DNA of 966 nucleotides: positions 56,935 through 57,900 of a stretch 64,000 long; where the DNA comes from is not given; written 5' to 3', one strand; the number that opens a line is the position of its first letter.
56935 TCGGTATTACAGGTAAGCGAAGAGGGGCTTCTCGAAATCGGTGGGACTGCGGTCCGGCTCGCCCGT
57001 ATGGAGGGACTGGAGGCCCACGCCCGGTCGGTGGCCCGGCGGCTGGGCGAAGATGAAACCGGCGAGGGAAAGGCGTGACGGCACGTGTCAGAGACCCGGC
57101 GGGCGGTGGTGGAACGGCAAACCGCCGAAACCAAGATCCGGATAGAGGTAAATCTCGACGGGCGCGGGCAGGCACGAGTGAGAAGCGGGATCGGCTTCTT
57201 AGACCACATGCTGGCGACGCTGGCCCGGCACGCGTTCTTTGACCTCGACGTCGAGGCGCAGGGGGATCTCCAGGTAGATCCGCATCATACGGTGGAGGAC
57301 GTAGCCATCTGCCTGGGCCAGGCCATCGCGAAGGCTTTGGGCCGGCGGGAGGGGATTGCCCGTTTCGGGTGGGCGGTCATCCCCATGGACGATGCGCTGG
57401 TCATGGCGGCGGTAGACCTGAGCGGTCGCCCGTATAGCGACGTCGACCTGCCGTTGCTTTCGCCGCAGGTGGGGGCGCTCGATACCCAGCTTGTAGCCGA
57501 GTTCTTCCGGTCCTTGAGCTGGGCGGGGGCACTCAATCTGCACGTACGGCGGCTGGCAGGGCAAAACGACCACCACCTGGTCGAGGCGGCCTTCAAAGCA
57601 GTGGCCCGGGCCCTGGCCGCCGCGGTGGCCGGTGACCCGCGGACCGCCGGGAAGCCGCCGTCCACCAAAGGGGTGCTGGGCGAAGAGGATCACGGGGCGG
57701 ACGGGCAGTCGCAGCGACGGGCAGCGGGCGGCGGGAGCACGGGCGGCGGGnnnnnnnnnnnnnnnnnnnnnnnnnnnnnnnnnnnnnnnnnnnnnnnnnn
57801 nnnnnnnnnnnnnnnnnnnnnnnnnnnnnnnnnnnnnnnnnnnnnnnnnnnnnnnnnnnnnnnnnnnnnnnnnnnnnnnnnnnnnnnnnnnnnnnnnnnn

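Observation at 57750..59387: hisH and hisA encoded as one 545-codon ORF (glutaminase fused to ProFAR isomerase)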

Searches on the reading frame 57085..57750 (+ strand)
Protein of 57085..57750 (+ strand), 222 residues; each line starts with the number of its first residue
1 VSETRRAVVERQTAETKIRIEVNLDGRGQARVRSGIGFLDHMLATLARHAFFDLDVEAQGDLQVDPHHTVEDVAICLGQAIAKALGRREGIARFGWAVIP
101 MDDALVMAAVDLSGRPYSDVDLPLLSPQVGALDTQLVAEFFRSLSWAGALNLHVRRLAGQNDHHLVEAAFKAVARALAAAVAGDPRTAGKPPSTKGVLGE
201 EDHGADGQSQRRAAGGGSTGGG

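Call 3: search_protein_families(library=pfam, proteins=[window:57085-57750:+], max_evalue=0.01)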
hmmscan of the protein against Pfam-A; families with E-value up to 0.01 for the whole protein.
window:57085-57750:+ (222 aa): 1 family
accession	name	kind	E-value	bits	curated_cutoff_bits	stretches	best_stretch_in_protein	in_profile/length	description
PF00475.24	IGPD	-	6.1e-62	208.4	27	1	35-177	2-144/144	Imidazoleglycerol-phosphate dehydratase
